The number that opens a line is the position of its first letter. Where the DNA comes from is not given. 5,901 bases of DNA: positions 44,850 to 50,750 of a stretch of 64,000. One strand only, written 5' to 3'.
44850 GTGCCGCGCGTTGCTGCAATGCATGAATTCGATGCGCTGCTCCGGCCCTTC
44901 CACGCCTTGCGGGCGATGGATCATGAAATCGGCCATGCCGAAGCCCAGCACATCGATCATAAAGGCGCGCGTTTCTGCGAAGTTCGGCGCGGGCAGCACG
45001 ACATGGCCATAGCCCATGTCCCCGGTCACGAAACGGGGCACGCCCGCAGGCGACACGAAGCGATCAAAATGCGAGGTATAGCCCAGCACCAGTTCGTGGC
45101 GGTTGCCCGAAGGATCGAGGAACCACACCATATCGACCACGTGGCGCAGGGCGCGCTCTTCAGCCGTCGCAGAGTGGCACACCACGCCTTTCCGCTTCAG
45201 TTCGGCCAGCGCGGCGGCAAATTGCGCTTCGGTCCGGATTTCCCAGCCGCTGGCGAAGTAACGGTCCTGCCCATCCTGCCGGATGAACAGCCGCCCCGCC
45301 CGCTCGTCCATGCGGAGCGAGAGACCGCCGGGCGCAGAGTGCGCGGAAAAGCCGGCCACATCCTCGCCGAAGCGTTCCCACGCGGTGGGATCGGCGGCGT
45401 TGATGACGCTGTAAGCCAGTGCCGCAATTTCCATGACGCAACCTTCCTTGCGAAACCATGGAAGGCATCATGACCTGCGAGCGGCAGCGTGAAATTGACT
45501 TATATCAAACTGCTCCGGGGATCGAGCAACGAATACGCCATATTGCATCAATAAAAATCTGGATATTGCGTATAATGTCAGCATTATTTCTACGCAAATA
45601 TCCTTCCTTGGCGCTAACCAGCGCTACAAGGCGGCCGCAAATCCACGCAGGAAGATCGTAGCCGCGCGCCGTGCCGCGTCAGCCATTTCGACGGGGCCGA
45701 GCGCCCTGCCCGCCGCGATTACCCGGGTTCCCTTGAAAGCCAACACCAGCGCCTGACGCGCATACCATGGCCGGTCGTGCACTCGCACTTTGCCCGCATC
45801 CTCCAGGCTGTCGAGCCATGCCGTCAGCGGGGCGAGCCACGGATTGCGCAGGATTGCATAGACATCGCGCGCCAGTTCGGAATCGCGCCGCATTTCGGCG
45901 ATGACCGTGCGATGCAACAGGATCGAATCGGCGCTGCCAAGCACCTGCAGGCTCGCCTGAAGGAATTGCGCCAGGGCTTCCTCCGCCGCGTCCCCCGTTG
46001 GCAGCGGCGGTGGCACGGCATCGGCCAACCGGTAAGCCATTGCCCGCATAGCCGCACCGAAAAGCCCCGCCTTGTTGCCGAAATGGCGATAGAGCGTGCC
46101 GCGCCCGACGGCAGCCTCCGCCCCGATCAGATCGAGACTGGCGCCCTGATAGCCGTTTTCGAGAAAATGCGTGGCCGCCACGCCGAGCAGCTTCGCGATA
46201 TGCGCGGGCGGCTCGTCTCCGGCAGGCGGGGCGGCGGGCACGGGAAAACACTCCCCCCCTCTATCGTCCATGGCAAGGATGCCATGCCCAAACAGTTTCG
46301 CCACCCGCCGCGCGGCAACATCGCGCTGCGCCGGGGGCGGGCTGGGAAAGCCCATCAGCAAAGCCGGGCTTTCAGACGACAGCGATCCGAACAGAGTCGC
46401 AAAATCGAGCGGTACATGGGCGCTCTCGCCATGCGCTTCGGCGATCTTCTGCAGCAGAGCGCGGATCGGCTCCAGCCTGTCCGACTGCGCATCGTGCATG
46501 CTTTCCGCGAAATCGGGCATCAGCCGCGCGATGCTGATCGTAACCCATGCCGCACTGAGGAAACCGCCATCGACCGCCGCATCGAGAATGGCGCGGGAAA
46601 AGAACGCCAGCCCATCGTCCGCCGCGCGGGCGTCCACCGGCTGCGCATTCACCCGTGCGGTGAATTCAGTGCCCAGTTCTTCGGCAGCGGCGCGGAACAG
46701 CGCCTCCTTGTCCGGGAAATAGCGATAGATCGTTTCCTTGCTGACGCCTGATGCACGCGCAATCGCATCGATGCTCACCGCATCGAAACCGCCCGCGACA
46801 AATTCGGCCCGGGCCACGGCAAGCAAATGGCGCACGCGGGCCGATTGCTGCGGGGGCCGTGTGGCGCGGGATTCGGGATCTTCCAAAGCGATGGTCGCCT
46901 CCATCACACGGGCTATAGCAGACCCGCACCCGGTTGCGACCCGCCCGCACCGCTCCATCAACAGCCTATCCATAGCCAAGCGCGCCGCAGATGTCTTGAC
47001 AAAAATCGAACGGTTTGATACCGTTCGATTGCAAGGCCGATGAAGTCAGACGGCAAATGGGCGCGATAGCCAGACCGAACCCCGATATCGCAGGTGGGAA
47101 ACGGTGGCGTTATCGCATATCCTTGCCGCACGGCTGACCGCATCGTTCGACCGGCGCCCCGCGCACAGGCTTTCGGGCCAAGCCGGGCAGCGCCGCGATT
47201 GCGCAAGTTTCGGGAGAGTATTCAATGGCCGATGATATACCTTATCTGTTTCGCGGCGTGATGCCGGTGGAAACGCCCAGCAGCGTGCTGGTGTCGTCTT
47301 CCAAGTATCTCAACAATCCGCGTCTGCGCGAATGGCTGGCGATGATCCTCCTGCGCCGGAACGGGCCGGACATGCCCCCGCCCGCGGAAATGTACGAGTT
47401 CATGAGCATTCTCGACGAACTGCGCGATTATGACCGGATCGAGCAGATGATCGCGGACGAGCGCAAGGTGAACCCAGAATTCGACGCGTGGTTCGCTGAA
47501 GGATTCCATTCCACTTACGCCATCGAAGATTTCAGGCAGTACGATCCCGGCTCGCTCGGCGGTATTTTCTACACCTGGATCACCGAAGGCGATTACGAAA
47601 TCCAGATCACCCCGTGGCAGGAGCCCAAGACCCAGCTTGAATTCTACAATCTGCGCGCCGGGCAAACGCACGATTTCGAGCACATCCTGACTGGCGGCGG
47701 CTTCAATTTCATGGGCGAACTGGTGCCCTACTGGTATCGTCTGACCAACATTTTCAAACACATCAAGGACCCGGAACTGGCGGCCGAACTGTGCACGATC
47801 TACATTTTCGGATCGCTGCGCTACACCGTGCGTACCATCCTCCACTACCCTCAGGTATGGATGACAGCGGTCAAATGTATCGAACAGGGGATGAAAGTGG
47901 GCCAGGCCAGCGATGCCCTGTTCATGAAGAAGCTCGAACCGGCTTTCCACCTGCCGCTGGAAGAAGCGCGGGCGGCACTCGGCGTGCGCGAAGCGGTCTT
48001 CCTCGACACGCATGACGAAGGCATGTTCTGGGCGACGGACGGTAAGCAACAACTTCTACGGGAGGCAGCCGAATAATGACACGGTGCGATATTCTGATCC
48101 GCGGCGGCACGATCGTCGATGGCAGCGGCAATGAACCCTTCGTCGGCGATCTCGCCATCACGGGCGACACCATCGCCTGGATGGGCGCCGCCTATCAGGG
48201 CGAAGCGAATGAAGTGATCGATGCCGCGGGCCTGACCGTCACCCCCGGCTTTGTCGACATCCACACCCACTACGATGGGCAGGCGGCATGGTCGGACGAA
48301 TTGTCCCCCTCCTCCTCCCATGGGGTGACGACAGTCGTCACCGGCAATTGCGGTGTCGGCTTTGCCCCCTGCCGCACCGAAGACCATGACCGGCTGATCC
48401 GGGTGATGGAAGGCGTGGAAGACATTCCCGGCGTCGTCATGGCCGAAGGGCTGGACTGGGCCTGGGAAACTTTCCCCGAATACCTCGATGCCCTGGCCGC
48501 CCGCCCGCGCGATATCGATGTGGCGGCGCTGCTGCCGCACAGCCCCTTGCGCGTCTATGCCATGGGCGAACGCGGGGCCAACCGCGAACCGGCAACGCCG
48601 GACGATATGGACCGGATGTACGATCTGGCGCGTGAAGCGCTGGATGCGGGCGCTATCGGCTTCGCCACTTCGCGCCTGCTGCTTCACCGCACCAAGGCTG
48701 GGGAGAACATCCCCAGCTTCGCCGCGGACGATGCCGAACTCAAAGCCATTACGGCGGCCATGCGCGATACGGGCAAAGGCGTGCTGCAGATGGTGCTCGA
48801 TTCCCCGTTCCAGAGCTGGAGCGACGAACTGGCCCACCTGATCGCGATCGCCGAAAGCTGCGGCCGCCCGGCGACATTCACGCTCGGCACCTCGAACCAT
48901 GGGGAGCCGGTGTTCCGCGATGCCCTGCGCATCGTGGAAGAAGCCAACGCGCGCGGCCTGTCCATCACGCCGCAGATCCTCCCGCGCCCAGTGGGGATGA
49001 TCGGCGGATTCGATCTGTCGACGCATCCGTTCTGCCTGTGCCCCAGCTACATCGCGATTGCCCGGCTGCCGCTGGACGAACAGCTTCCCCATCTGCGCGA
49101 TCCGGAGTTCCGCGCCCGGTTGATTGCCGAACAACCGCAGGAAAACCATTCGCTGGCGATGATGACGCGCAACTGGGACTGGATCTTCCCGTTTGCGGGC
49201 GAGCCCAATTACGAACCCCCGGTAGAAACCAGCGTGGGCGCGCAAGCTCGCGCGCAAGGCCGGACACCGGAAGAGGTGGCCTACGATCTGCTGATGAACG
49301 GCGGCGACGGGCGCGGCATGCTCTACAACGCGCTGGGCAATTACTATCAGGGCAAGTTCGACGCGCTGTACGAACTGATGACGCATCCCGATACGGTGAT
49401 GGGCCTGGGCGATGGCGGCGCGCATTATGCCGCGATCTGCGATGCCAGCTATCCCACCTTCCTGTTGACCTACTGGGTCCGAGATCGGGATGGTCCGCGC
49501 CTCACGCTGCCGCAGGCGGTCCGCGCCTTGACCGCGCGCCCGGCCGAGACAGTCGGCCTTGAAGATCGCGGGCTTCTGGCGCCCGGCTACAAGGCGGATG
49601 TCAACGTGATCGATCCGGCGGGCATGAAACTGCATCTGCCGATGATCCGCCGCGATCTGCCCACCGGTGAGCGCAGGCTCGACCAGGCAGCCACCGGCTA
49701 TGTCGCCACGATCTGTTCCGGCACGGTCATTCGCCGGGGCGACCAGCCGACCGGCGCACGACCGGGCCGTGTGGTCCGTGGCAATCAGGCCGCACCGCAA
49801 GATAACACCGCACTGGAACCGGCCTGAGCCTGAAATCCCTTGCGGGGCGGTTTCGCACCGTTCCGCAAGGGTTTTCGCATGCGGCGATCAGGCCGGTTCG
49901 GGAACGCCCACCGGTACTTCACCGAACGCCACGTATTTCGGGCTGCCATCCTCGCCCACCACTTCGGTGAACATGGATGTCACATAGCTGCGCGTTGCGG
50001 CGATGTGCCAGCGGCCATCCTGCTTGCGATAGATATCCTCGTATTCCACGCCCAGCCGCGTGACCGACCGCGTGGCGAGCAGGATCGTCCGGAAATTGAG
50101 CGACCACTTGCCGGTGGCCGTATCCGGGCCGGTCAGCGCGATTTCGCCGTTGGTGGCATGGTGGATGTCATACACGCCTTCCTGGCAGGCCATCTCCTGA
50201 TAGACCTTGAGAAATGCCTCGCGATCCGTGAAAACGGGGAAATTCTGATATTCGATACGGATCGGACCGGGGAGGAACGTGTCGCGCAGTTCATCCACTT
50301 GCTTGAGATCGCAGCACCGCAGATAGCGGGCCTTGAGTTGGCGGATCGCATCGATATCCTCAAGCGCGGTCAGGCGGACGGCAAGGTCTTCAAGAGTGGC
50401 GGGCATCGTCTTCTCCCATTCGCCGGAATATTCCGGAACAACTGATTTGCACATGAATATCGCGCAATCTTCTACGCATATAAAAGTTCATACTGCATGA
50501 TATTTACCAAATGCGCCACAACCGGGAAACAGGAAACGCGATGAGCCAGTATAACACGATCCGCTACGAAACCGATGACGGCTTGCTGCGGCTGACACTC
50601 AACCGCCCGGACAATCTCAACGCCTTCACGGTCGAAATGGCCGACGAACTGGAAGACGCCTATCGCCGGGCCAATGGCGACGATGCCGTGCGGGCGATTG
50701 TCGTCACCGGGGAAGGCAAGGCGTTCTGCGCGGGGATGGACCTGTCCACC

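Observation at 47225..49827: Second Coq4-like/amidohydrolase pair in inverted order, divergent from a tandem-TetR gene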

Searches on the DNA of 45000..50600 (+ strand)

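Call 13: search_dna_similar(query=window:45000-50600:+, collection=plasmids, mode=distant, max_rows=15)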
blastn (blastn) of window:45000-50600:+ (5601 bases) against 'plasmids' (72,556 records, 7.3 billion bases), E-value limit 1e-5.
Records with a match: 30; places in all: 75; records where one place covers at least 80% of the query: 0.
Best place of each record, by identity: 60-80% 30.
By first word of the organism name: Sphingobium 12; Novosphingobium 11; Embleya 2; Sphingomonas 1; Rhizorhabdus 1; Mycolicibacterium 1; Cupriavidus 1; Burkholderia 1.
By predicted mobility (MOB-suite, as given by PLSDB): non-mobilizable 21; conjugative 7; mobilizable 2.
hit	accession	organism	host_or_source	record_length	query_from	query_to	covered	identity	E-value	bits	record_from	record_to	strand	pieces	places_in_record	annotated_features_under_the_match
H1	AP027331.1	Sphingobium sp. TomTYG65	-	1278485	1037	4791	60%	72.0%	0e+0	1738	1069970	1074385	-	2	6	amidohydrolase | alpha-ketoglutarate-dependent taurine dioxygenase | hypothetical protein | TetR family transcriptional regulator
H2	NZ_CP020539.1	Sphingobium herbicidovorans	cell culture,soil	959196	1043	4714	59%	71.1%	0e+0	1572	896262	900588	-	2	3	amidohydrolase family protein | TauD/TfdA family dioxygenase | hypothetical protein | TetR/AcrR family transcriptional regulator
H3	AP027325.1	Sphingobium sp. TomTYG46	-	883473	1037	4809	52%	73.8%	0e+0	1780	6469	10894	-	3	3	amidohydrolase | alpha-ketoglutarate-dependent taurine dioxygenase | hypothetical protein (x2)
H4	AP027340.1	Sphingobium sp. TomTYG73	-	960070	1688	4830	49%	74.0%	0e+0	1685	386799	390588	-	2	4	amidohydrolase | alpha-ketoglutarate-dependent taurine dioxygenase | hypothetical protein (x2)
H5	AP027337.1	Sphingobium sp. TomTYG72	-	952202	1688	4797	49%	74.5%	0e+0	1748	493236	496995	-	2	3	amidohydrolase | alpha-ketoglutarate-dependent taurine dioxygenase | hypothetical protein (x2)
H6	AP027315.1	Sphingobium sp. TomMM15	-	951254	1688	4797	49%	74.4%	0e+0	1739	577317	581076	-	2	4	amidohydrolase | alpha-ketoglutarate-dependent taurine dioxygenase | hypothetical protein (x2)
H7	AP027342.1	Sphingobium sp. TomTYG74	-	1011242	1688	4797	49%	74.2%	0e+0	1708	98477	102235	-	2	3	amidohydrolase | alpha-ketoglutarate-dependent taurine dioxygenase | hypothetical protein (x2)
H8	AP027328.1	Sphingobium sp. TomTYG64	-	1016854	1688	4797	49%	74.1%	0e+0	1705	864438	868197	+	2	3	amidohydrolase | alpha-ketoglutarate-dependent taurine dioxygenase | hypothetical protein | TetR family transcriptional regulator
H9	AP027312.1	Sphingobium sp. TomMM7A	-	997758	1688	4797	49%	73.9%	0e+0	1674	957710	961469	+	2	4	amidohydrolase | alpha-ketoglutarate-dependent taurine dioxygenase | hypothetical protein (x2)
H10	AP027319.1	Sphingobium sp. TomTYG42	-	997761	1688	4797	49%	73.9%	0e+0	1674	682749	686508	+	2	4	amidohydrolase | alpha-ketoglutarate-dependent taurine dioxygenase | hypothetical protein (x2)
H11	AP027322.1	Sphingobium sp. TomTYG43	-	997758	1688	4797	49%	73.9%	0e+0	1674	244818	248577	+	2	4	amidohydrolase | alpha-ketoglutarate-dependent taurine dioxygenase | hypothetical protein (x2)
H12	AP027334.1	Sphingobium sp. TomTYG71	-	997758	1688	4797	49%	73.9%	0e+0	1674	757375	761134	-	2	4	amidohydrolase | alpha-ketoglutarate-dependent taurine dioxygenase | hypothetical protein (x2)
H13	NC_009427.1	Novosphingobium aromaticivorans DSM 12444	-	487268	1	5406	44%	70.4%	0e+0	1052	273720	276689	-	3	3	D-aminoacylase | nuclear transport factor 2 family protein | VOC family protein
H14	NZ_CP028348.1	Novosphingobium sp. THN1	cell culture,surface water of Lake Taihu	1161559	2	4784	38%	69.7%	0e+0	847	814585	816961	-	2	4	record has no annotation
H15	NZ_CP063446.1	Novosphingobium sp. ES2-1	mixed culture,activated sludge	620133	3104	4784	30%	71.2%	0e+0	764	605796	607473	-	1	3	D-aminoacylase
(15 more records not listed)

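Call 16: get_annotated_region(hit=H1, flank=8000)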
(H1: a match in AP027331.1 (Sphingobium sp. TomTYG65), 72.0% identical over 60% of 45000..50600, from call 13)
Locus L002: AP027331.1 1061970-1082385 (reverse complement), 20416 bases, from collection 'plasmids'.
description: Sphingobium sp. TomTYG65 plasmid pTomTYG65a DNA, complete genome
organism: Sphingobium sp. TomTYG65 (NCBI taxid 3028888)
taxonomy: Bacteria; Pseudomonadota; Alphaproteobacteria; Sphingomonadales; Sphingomonadaceae; Sphingobium; Sphingobium sp. TomTYG65
host: -; source: -; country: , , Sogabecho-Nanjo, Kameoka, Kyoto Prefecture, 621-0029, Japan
typing (MOB-suite, as given by PLSDB): non-mobilizable; replicon rep_cluster_545
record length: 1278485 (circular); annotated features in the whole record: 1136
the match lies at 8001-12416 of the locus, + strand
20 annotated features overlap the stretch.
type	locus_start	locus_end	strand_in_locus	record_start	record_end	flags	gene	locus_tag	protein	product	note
CDS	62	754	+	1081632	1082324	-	-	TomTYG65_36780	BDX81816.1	hypothetical protein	-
CDS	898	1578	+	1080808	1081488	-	-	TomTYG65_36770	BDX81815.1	TetR family transcriptional regulator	-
CDS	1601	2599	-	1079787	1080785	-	-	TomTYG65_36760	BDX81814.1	esterase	-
CDS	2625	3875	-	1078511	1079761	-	-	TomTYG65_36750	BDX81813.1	MFS transporter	-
CDS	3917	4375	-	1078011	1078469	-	-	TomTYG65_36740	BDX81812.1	hypothetical protein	-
CDS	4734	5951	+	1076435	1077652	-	-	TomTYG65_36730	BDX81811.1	amidohydrolase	-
CDS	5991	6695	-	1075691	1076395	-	-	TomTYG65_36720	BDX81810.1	arylsulfatase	-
CDS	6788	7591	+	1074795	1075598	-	-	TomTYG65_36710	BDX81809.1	dehydrogenase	-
CDS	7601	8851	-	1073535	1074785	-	-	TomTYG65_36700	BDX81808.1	TetR family transcriptional regulator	-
CDS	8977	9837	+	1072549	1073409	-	-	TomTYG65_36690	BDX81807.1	alpha-ketoglutarate-dependent taurine dioxygenase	-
CDS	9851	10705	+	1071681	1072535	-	-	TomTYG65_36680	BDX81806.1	hypothetical protein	-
CDS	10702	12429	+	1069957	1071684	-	-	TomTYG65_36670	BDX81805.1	amidohydrolase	-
CDS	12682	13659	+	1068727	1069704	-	-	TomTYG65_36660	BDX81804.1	IS110 family transposase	-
CDS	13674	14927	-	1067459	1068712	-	-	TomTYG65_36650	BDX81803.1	hypothetical protein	-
CDS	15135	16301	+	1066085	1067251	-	-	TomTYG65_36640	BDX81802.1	amidohydrolase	-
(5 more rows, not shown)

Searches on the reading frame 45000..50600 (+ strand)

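Call 76: search_protein_families(library=pfam, proteins=[L002:8977-9834:+], max_evalue=0.0001)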
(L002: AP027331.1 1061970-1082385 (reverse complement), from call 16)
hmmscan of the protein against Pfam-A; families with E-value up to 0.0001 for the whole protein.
L002:8977-9834:+ (286 aa): 1 family
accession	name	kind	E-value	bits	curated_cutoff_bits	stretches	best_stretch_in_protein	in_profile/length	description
PF02668.22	TauD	-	1.7e-40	140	27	1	8-252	3-266/267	Taurine catabolism dioxygenase TauD, TfdA family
